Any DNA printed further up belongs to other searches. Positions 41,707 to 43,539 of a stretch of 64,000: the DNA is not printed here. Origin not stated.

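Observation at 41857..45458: Flavinylation locus: two paralogous FMN-binding-domain proteins plus ApbE, divergent from a membrane-anchored FNR-like oxidoreductase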

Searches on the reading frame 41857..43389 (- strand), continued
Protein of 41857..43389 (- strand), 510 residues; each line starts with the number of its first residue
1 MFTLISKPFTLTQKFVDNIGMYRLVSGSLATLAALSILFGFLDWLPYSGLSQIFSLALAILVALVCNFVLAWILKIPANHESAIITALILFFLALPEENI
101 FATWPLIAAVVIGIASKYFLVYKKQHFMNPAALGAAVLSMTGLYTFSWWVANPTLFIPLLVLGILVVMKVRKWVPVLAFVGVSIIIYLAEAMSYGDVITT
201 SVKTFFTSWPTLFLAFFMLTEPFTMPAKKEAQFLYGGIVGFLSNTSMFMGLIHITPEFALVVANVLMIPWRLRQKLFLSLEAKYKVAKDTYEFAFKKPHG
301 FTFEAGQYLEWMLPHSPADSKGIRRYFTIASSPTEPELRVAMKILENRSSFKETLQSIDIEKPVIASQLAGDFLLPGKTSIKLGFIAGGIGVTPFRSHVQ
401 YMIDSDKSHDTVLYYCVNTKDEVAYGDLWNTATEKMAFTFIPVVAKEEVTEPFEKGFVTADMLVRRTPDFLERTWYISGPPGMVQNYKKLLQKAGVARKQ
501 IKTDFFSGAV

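Call 42: predict_structure(alignment_id=A2)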
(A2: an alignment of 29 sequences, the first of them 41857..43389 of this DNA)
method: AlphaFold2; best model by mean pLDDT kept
length: 510 residues; sequences in the alignment: 29
mean_pLDDT: 83.2   pTM: 0.71
mean pLDDT of the five models: 83.2, 82.7, 81.4, 78.7, 78.0
residues with pLDDT >= 90: 192; 70-90: 246; 50-70: 53; < 50: 19
segments of 3 or more residues with pLDDT < 50: 1-5, 314-323, 507-510
pLDDT, mean of each block of 10 residues (from residue 1): 52 70 86 93 89 94 95 84 91 87 92 92 77 89 74 82 85 85 90 86 76 82 70 89 82 83 84 70 89 84 79 50 62 88 72 72 70 81 93 92 92 95 93 95 93 92 95 92 87 94 56
secondary structure, 60 per line:
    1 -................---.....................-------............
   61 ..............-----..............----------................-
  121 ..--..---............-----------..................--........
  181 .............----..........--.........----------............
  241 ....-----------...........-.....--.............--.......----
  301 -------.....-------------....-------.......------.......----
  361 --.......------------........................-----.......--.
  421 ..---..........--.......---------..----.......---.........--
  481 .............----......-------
elements in order: H2-17 H21-41 H49-74 H80-93 H104-119 H130-141 H153-170 H173-193 H198-207 H210-218 H229-244 H256-266 H268-272 E275-287 E290-296 E308-312 E326-329 E337-343 H350-356 E363-369 E382-388 H389-405 E411-417 H426-435 E438-444 H460-466 E473-478 H481-493 E501-503

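Call 44: find_encoding_contigs(protein=P0121, flank=10000, max_places=3)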
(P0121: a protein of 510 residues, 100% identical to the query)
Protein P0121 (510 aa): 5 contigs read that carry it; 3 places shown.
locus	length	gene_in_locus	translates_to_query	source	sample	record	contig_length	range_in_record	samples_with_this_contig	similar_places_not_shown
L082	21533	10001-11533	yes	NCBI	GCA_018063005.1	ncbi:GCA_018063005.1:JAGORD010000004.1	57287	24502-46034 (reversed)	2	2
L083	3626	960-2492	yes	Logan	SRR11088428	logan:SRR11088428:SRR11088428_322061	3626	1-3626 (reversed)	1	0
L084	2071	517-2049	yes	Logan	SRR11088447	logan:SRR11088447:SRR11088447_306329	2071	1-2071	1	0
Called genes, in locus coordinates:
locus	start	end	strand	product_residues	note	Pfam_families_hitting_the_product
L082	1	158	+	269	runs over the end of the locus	PF02673:BacA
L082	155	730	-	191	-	PF13482:RNase_H_2, PF10108:DNA_pol_B_exo2 (weak)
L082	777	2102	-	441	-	PF13393:tRNA-synt_His, PF00587:tRNA-synt_2b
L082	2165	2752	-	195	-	PF03703:bPH_2 (weak)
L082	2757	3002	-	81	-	-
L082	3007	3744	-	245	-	PF03602:Cons_hypoth95 (weak), PF05175:MTS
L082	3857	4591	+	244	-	PF02463:SMC_N (faint), PF00005:ABC_tran, PF13304:AAA_21 (weak)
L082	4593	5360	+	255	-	PF01061:ABC2_membrane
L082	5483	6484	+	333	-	PF00274:Glycolytic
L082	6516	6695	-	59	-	PF00471:Ribosomal_L33 (weak)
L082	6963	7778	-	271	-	PF01509:TruB_N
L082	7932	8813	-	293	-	PF02424:ApbE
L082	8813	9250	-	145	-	-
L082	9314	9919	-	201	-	-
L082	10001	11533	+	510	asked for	PF03116:NQR2_RnfD_RnfE (faint), PF00175:NAD_binding_1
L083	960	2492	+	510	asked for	PF03116:NQR2_RnfD_RnfE (faint), PF00175:NAD_binding_1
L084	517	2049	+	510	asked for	PF03116:NQR2_RnfD_RnfE (faint), PF00175:NAD_binding_1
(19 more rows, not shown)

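Call 45: find_encoding_contigs(protein=P0166, flank=5000, max_places=1)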
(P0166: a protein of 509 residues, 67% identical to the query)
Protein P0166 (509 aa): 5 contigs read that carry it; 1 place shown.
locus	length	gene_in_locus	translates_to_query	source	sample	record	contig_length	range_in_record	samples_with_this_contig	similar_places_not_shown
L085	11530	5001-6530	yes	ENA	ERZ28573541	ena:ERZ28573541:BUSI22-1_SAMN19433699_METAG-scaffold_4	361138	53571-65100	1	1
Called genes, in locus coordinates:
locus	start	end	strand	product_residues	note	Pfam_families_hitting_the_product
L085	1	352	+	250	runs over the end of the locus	PF00005:ABC_tran, PF13304:AAA_21 (faint)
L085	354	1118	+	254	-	PF01061:ABC2_membrane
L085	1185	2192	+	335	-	PF00274:Glycolytic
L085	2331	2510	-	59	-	-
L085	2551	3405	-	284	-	PF01509:TruB_N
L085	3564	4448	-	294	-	PF02424:ApbE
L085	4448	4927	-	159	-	-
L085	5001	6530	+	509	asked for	PF03116:NQR2_RnfD_RnfE (faint), PF00175:NAD_binding_1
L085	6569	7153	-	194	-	-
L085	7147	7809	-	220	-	PF03167:UDG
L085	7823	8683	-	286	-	PF01149:Fapy_DNA_glyco, PF06831:H2TH, PF06827:zf-FPG_IleRS (weak)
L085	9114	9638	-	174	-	-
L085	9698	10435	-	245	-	PF14023:Bestrophin-like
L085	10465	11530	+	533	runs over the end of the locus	-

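Call 46: find_encoding_contigs(protein=P0176, flank=5000, max_places=1)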
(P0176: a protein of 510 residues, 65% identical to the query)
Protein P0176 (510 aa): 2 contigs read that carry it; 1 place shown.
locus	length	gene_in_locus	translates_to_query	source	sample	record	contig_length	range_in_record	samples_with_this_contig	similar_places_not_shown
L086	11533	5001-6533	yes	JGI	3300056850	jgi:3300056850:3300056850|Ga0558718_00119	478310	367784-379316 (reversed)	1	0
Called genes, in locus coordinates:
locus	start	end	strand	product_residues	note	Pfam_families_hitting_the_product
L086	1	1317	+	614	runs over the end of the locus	PF02874:ATP-synt_ab_N, PF16886:ATP-synt_ab_Xtn, PF00006:ATP-synt_ab, PF22919:ATP-synt_VA_C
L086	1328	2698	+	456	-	PF02874:ATP-synt_ab_N, PF00006:ATP-synt_ab, PF22919:ATP-synt_VA_C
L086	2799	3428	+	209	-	PF01813:ATP-synt_D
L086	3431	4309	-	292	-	PF02424:ApbE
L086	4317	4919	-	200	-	-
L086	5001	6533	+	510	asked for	PF03116:NQR2_RnfD_RnfE (weak), PF00175:NAD_binding_1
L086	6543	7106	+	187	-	-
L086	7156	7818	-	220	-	PF03167:UDG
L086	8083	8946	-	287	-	PF01149:Fapy_DNA_glyco, PF06831:H2TH, PF06827:zf-FPG_IleRS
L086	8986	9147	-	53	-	-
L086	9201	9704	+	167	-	-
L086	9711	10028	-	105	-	-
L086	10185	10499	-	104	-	-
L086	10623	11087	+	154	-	PF13302:Acetyltransf_3, PF13420:Acetyltransf_4, PF00583:Acetyltransf_1, PF13673:Acetyltransf_10 (weak), PF13508:Acetyltransf_7 (weak)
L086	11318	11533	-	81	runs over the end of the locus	-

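Call 47: find_encoding_contigs(protein=P0216, flank=5000, max_places=1)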
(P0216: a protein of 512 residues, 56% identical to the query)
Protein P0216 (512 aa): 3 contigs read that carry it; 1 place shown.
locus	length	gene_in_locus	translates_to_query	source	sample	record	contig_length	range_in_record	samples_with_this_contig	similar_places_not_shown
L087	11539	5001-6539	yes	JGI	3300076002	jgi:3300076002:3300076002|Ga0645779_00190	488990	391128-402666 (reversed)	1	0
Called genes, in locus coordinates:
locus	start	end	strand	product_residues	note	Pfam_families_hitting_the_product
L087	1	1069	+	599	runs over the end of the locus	PF02874:ATP-synt_ab_N, PF16886:ATP-synt_ab_Xtn, PF00006:ATP-synt_ab, PF22919:ATP-synt_VA_C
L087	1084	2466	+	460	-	PF02874:ATP-synt_ab_N, PF00006:ATP-synt_ab, PF22919:ATP-synt_VA_C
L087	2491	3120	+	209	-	PF01813:ATP-synt_D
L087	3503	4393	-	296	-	PF02424:ApbE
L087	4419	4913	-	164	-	-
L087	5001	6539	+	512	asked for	PF03116:NQR2_RnfD_RnfE (weak), PF00175:NAD_binding_1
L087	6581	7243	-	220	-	PF03167:UDG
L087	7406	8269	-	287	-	PF01149:Fapy_DNA_glyco, PF06831:H2TH, PF06827:zf-FPG_IleRS (weak)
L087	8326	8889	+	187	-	PF09335:VTT_dom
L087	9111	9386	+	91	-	-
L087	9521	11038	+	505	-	-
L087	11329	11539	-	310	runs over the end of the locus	PF01370:Epimerase, PF05368:NmrA, PF01073:3Beta_HSD, PF13460:NAD_binding_10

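Call 48: find_encoding_contigs(protein=P0231, flank=5000, max_places=1)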
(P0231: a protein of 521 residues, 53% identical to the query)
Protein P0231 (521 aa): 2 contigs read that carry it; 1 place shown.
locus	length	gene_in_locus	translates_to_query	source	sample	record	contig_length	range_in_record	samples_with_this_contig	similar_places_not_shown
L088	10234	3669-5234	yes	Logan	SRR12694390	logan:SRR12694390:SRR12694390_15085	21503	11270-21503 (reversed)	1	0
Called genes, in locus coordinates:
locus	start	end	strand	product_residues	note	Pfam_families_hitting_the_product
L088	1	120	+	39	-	?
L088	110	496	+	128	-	PF00226:DnaJ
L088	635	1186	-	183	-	PF11127:YgaP-like_TM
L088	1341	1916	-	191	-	PF02469:Fasciclin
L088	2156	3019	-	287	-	PF02424:ApbE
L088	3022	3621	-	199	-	-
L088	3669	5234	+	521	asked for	PF03116:NQR2_RnfD_RnfE (weak), PF00175:NAD_binding_1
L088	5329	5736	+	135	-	PF09945:DUF2177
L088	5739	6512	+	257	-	PF06966:DUF1295, PF02544:Steroid_dh, PF04191:PEMT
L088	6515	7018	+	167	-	-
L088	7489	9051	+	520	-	PF00916:Sulfate_transp, PF01740:STAS (weak)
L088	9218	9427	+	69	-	PF00313:CSD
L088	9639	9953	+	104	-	PF00462:Glutaredoxin, PF02798:GST_N (weak), PF13417:GST_N_3, PF13409:GST_N_2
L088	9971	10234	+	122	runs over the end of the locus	PF02482:Ribosomal_S30AE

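Call 50: fold_search(model_id=the predicted structure, library=pdb)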
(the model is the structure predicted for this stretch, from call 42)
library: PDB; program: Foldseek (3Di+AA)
matches with E <= 10: 1173; with E <= 0.001: 329
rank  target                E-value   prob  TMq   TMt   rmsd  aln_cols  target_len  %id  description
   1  5ogx                  8.0e-17  1.00  0.41  0.62   2.5       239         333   22  Crystal structure of Amycolatopsis cytochrome P450 reductase GcoB. (released 2018-07-04)
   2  6o0a                  4.1e-15  1.00  0.40  0.52  12.5       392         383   16  Crystal structure of flavohemoglobin from Malassezia yamatoensis with bound FAD and heme determined by iron SAD phasing (released 2019-03-06)
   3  1gvh                  1.1e-14  1.00  0.44  0.55  10.9       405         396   15  The X-ray structure of ferric Escherichia coli flavohemoglobin reveals an unespected geometry of the distal heme pocket (released 2002-08-06)
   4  4g1v                  4.9e-14  1.00  0.42  0.53  10.8       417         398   15  X-ray structure of yeast flavohemoglobin (released 2012-11-14)
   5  6wxv_A                6.3e-14  1.00  0.34  0.18  19.3       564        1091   12  CryoEM structure of mouse DUOX1-DUOXA1 complex in the presence of NADPH (released 2020-09-02)
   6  7qty                  1.7e-13  1.00  0.40  0.70   5.0       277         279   20  X-ray structure of FAD domain of NqrF of Klebsiella pneumoniae (released 2022-02-09)
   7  4eh1_A                1.8e-13  1.00  0.39  0.81   3.2       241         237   16  Crystal Structure of the Flavohem-like-FAD/NAD Binding Domain of Nitric Oxide Dioxygenase from Vibrio cholerae O1 biov (released 2012-04-25)
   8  5thx                  1.9e-13  1.00  0.37  0.70   3.7       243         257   18  Crystal Structure of a ferredoxin NADP+ reductase from Neisseria gonorrhoeae with bound NADP and FAD (released 2016-10-19)
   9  7qu3                  3.1e-13  1.00  0.40  0.70   5.0       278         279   19  X-ray structure of FAD domain of NqrF of Pseudomonas aeruginosa (released 2022-02-09)
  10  4eh1_B                4.0e-13  1.00  0.40  0.82   3.3       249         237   18  Crystal Structure of the Flavohem-like-FAD/NAD Binding Domain of Nitric Oxide Dioxygenase from Vibrio cholerae O1 biov (released 2012-04-25)
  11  6wxr_A                4.5e-13  1.00  0.36  0.20  17.6       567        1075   13  CryoEM structure of mouse DUOX1-DUOXA1 complex in the absence of NADPH (released 2020-09-02)
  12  4g1b_A                4.7e-13  1.00  0.40  0.49  11.9       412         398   15  X-ray structure of yeast flavohemoglobin in complex with econazole (released 2012-11-14)
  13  8ad3_B                5.0e-13  1.00  0.39  0.68   6.3       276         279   18  X-ray structure of NqrF(129-408)of Vibrio cholerae variant F406A (released 2023-07-12)
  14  8ad5_A                5.2e-13  1.00  0.39  0.68   6.3       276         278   18  X-ray structure of NqrF(129-408)of Vibrio cholerae variant F406A (released 2023-07-12)
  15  8ad4_A                5.2e-13  1.00  0.39  0.69   6.1       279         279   18  X-ray structure of NqrF(129-408)of Vibrio cholerae in complex with NADH (released 2023-07-12)
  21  2r6h_A                9.7e-13  1.00  0.40  0.69   5.0       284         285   17  Crystal structure of the domain comprising the NAD binding and the FAD binding regions of the NADH:ubiquinone oxidored (released 2007-09-11)
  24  2r6h_D                1.3e-12  1.00  0.39  0.68   5.2       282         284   17  Crystal structure of the domain comprising the NAD binding and the FAD binding regions of the NADH:ubiquinone oxidored (released 2007-09-11)
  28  2r6h_C                1.5e-12  1.00  0.40  0.68   5.1       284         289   17  Crystal structure of the domain comprising the NAD binding and the FAD binding regions of the NADH:ubiquinone oxidored (released 2007-09-11)
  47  2r6h_B                4.3e-12  1.00  0.40  0.70   4.9       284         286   18  Crystal structure of the domain comprising the NAD binding and the FAD binding regions of the NADH:ubiquinone oxidored (released 2007-09-11)
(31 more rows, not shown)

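Call 56: search_protein_families(library=pfam, alignment_id=A3, max_evalue=1)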
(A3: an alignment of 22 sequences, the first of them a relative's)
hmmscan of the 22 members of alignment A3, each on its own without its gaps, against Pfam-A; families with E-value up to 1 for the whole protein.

A. member 1, L003:4583-5179:+ (199 aa): 2 families
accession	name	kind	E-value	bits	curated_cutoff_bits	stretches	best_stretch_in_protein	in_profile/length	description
PF04205.19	FMN_bind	-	0.0093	17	22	1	122-192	5-74/77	FMN-binding domain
PF10661.14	EssA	-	0.093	13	24.1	1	22-57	105-140/147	WXG100 protein secretion system (Wss), protein EssA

B. families by the number of members that match (of 22 scanned): 21 families
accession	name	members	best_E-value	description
PF04205.19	FMN_bind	19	1.6e-06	FMN-binding domain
PF21827.1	New_glue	2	0.0077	New glue protein family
PF06480.20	FtsH_ext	1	0.00029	FtsH Extracellular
PF19752.4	DUF6239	1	0.0076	Family of unknown function (DUF6239)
PF14283.11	CD1107-like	1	0.0096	Mobile element protein CD1107-like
PF18159.6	S_4TM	1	0.0097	SMODS-associating 4TM effector domain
PF08015.16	Pheromone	1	0.015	Fungal mating-type pheromone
PF09716.15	ETRAMP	1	0.028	Malarial early transcribed membrane protein (ETRAMP)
PF00820.24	Lipoprotein_1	1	0.033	Borrelia lipoprotein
PF24267.1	HVO_1552_C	1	0.049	HVO_1552, C-terminal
PF03929.21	PepSY_TM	1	0.051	PepSY-associated TM region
PF10814.13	CwsA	1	0.056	Cell wall synthesis protein CwsA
PF25737.1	Herpes_US8A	1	0.061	Herpesvirus US8.5 protein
PF24381.1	DUF7537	1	0.072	Family of unknown function (DUF7537)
PF10661.14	EssA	1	0.093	WXG100 protein secretion system (Wss), protein EssA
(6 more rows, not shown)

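Call 57: search_protein_families(library=pfam, alignment_id=A4, max_evalue=1)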
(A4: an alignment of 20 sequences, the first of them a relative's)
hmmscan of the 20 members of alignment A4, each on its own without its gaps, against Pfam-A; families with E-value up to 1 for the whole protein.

A. member 1, L004:2650-3069:+ (140 aa): 2 families
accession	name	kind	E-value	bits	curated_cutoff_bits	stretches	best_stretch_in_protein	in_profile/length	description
PF04205.19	FMN_bind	-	7e-10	39.9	22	1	63-136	4-77/77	FMN-binding domain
PF18405.6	SLC25_like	-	0.07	12.6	34.5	1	5-72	6-72/285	Mitochondrial SLC25 homolog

B. families by the number of members that match (of 20 scanned): 16 families
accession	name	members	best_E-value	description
PF04205.19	FMN_bind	20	1.7e-11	FMN-binding domain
PF10437.14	Lip_prot_lig_C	3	0.12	Bacterial lipoate protein ligase C-terminus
PF18210.6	Knl1_RWD_C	2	0.013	Knl1 RWD C-terminal domain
PF21827.1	New_glue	1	0.0014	New glue protein family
PF06678.16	DUF1179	1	0.0088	Protein of unknown function (DUF1179)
PF23933.1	DUF7269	1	0.0097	Family of unknown function (DUF7269)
PF11263.13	Attachment_P66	1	0.015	Borrelia burgdorferi attachment protein P66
PF23507.1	YqiM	1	0.048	YqiM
PF18405.6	SLC25_like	1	0.07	Mitochondrial SLC25 homolog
PF16743.10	PliI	1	0.092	Periplasmic lysozyme inhibitor of I-type lysozyme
PF18540.6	DUF5626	1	0.098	Domain of unknown function (DUF5626)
PF24494.1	DUF7587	1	0.11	Domain of unknown function (DUF7587)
PF13141.11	DUF3979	1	0.13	Protein of unknown function (DUF3979)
PF10428.14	SOG2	1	0.39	RAM signalling pathway protein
PF05616.18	Neisseria_TspB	1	0.68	Neisseria meningitidis TspB protein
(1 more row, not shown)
